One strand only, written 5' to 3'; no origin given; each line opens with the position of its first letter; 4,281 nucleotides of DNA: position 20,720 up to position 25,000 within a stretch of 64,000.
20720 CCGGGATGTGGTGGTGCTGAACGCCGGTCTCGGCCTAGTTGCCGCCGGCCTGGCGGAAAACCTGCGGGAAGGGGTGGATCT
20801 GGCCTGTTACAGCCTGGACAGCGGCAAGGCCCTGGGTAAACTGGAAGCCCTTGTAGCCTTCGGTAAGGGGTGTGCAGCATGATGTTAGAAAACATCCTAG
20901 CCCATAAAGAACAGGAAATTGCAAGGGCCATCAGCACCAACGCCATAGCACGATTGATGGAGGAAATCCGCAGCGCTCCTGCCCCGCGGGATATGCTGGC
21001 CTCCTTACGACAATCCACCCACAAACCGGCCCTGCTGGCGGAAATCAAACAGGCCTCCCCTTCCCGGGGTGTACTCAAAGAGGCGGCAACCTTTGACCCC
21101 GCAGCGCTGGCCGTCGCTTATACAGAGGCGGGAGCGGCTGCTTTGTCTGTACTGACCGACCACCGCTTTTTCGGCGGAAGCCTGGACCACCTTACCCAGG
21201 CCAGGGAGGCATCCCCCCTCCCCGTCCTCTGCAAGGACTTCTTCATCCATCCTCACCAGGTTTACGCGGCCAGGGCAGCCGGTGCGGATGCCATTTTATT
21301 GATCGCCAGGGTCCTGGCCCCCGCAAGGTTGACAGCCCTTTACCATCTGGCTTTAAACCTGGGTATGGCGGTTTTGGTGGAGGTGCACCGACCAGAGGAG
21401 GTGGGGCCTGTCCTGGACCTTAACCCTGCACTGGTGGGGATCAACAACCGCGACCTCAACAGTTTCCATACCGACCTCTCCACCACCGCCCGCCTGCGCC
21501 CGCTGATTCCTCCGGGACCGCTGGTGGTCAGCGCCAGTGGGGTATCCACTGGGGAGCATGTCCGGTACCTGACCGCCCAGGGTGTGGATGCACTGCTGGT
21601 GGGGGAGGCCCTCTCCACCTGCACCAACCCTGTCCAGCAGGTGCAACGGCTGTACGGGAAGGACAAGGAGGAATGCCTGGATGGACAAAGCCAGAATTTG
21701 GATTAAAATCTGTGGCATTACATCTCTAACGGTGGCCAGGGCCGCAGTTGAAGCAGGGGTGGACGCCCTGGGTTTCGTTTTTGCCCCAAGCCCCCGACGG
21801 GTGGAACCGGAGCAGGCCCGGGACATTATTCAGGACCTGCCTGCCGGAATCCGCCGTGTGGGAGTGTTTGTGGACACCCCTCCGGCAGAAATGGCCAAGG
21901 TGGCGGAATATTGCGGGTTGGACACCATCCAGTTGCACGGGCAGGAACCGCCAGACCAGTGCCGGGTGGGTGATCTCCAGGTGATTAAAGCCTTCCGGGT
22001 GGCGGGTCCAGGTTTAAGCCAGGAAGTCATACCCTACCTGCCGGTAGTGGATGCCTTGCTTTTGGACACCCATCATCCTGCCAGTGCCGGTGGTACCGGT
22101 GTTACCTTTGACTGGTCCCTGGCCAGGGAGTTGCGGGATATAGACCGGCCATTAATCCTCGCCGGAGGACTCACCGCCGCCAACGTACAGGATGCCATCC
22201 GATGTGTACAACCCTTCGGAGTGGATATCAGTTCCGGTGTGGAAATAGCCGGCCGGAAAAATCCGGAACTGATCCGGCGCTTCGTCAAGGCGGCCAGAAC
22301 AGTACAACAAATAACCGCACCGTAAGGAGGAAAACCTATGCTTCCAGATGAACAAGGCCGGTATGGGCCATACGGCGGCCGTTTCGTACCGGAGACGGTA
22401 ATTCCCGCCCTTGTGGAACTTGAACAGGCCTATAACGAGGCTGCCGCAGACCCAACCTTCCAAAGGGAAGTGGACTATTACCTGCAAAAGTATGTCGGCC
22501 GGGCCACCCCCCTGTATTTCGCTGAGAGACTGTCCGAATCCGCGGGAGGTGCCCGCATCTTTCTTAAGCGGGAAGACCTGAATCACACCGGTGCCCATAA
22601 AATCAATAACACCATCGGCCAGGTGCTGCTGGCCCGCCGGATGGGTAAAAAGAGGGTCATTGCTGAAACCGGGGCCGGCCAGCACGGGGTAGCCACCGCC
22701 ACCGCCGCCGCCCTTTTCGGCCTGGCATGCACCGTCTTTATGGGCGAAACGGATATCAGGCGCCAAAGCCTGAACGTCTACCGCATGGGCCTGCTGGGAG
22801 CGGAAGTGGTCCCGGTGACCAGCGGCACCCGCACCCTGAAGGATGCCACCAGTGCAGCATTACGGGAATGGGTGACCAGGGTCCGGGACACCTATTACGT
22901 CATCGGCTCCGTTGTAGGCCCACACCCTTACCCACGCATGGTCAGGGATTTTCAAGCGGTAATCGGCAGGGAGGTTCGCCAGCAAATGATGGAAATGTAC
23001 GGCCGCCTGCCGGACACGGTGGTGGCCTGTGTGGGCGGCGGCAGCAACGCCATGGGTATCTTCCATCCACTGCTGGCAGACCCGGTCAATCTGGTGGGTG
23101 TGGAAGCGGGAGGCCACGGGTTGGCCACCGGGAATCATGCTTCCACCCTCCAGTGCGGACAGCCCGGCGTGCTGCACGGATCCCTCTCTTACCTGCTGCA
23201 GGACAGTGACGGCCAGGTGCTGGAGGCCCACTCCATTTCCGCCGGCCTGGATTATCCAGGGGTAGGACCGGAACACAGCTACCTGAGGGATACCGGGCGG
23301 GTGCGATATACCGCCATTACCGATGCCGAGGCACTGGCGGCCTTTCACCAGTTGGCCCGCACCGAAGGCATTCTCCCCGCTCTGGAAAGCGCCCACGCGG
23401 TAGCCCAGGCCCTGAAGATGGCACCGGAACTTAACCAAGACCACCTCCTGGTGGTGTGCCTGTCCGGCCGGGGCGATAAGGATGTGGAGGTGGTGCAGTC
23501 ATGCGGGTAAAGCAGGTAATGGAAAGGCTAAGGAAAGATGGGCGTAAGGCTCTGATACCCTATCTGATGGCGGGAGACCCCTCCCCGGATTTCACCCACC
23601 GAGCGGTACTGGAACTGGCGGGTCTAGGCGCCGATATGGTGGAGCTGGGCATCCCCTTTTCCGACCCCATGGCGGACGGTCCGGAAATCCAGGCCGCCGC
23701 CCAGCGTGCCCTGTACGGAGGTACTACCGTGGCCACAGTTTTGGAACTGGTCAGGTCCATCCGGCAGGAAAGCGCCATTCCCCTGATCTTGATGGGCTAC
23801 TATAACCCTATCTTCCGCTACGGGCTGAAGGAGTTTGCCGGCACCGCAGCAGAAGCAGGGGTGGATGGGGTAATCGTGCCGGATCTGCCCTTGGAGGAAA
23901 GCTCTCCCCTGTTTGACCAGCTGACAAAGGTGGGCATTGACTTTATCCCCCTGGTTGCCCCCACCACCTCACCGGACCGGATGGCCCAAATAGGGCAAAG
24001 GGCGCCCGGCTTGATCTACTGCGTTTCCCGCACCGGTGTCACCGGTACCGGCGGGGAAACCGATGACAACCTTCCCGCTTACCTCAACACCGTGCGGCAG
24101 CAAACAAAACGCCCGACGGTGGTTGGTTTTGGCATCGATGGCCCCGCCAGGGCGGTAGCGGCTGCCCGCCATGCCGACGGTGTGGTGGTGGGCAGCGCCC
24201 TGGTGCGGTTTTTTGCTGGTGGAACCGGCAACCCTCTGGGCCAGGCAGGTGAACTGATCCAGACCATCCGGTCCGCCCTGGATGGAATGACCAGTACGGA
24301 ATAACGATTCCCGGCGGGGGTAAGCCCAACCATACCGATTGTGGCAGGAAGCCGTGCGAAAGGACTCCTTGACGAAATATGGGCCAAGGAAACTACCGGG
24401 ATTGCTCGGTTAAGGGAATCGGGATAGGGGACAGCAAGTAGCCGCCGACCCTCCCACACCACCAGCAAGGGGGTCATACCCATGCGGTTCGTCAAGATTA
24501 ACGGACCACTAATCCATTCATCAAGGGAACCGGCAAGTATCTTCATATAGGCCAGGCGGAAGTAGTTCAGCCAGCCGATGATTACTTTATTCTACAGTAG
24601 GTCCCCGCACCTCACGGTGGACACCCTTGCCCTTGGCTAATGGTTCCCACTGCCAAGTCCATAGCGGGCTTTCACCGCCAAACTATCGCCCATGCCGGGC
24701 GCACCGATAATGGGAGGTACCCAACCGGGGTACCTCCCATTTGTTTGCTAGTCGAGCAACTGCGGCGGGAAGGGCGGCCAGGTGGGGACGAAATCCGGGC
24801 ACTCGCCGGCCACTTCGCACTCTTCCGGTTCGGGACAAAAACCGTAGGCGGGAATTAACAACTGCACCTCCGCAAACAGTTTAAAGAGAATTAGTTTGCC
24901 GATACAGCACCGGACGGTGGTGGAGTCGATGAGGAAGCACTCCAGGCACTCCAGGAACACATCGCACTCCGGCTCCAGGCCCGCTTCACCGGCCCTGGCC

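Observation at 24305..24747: Decayed miniature group IIC intron parked beside a terminator hairpin between the trp operon and a Cys-rich protein gene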

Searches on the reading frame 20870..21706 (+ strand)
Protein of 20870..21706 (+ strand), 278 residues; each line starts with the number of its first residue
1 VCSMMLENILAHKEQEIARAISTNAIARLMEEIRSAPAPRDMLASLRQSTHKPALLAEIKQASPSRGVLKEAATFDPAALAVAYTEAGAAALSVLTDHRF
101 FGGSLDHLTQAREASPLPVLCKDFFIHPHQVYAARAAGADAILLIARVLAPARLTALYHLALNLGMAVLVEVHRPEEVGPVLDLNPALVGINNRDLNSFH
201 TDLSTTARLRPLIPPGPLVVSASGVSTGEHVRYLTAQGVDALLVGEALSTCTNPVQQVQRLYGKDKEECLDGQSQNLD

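Call 51: search_protein_families(library=pfam, proteins=[window:20870-21706:+], max_evalue=0.001)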
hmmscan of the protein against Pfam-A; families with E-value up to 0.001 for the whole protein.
window:20870-21706:+ (278 aa): 1 family
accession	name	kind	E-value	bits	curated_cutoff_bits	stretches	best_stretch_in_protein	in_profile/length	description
PF00218.27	IGPS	-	6.2e-77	258.7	27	1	6-261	1-254/254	Indole-3-glycerol phosphate synthase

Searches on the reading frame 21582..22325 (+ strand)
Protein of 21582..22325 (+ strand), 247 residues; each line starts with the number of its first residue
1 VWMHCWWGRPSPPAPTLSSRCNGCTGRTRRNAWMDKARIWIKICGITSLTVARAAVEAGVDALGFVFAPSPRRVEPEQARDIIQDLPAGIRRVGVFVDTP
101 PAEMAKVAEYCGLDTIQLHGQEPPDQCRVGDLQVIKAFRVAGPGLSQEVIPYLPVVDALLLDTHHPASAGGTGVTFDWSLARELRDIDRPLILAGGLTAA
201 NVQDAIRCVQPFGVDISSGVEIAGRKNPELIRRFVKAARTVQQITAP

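Call 51: search_protein_families(library=pfam, proteins=[window:21582-22325:+], max_evalue=0.001)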
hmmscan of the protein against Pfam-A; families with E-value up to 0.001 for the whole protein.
window:21582-22325:+ (247 aa): 1 family
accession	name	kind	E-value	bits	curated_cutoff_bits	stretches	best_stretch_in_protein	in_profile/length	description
PF00697.28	PRAI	-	6.9e-46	156.8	22.7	1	41-236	1-192/193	N-(5'phosphoribosyl)anthranilate (PRA) isomerase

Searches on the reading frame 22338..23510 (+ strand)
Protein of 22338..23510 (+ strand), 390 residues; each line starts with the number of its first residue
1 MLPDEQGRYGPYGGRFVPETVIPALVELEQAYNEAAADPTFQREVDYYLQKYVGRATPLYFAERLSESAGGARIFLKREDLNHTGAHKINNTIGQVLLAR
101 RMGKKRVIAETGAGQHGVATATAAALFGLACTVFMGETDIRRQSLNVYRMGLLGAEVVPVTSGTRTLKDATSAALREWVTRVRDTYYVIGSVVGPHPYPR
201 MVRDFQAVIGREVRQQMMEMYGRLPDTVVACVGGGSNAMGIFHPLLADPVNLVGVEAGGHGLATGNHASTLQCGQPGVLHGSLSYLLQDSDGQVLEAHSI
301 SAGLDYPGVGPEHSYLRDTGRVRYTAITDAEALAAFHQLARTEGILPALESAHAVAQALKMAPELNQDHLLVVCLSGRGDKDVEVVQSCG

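Call 51: search_protein_families(library=pfam, proteins=[window:22338-23510:+], max_evalue=0.001)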
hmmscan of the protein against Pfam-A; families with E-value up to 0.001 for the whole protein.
window:22338-23510:+ (390 aa): 1 family
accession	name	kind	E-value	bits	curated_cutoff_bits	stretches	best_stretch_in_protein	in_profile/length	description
PF00291.31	PALP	-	3.6e-45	155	35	1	55-377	6-295/295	Pyridoxal-phosphate dependent enzyme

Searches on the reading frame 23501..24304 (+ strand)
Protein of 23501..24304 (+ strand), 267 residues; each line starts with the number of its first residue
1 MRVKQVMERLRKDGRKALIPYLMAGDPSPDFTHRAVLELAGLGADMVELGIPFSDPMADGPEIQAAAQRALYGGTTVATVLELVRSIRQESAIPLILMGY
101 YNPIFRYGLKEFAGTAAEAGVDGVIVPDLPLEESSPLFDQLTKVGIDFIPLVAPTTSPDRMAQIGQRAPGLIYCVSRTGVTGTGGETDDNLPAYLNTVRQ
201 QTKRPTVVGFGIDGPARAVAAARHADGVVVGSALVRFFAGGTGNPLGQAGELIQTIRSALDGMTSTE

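Call 29: search_protein_families(library=pfam, proteins=[window:23501-24304:+], max_evalue=0.01)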
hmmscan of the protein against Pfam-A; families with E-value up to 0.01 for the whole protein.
window:23501-24304:+ (267 aa): 1 family
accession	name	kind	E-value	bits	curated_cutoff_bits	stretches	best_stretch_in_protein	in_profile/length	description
PF00290.26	Trp_syntA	-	8.5e-83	277.7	27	1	8-237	2-232/259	Tryptophan synthase alpha chain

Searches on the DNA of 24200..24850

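Call 4: search_rna_families(source=window, start=24200, end=24850, threshold=evalue, max_evalue=10, show_alignments=4)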
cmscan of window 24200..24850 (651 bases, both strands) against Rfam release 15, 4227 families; matches with E-value up to 10: 1.
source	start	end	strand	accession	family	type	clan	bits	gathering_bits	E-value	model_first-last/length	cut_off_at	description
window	24274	24358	-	RF02246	Six3os1_1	Gene; lncRNA;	-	15.2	50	0.73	1-87/87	no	Six3os1 conserved region 1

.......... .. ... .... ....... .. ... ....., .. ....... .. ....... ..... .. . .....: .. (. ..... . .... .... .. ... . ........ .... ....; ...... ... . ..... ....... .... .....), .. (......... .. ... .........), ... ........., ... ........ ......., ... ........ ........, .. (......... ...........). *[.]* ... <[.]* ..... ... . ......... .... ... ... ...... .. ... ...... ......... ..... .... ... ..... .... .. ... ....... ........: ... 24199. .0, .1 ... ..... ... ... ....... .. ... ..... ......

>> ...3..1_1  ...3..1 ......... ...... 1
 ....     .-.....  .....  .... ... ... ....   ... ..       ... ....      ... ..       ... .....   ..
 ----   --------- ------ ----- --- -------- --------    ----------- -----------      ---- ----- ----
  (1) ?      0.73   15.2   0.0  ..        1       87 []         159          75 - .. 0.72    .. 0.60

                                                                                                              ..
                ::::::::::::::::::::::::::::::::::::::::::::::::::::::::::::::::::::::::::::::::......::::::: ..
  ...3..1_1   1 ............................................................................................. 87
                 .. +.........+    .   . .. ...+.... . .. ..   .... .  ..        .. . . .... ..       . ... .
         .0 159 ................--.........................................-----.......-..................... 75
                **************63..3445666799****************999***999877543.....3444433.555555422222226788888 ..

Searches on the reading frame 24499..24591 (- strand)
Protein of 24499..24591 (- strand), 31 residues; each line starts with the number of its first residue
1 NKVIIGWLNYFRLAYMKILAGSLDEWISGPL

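Call 38: search_solved_structures(query=window:24499-24591:-, max_evalue=10, show_alignments=3)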
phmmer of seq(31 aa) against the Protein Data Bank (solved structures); distinct sequences matched with E-value up to 10: 2.
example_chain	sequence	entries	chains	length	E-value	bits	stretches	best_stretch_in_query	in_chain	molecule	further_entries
7uim_D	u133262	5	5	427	0.031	17.9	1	1-27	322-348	Group II intron reverse transcriptase/maturase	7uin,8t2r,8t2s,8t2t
6ar1_A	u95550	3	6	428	1.4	12.9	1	1-28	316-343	GsI-IIC RT | Trt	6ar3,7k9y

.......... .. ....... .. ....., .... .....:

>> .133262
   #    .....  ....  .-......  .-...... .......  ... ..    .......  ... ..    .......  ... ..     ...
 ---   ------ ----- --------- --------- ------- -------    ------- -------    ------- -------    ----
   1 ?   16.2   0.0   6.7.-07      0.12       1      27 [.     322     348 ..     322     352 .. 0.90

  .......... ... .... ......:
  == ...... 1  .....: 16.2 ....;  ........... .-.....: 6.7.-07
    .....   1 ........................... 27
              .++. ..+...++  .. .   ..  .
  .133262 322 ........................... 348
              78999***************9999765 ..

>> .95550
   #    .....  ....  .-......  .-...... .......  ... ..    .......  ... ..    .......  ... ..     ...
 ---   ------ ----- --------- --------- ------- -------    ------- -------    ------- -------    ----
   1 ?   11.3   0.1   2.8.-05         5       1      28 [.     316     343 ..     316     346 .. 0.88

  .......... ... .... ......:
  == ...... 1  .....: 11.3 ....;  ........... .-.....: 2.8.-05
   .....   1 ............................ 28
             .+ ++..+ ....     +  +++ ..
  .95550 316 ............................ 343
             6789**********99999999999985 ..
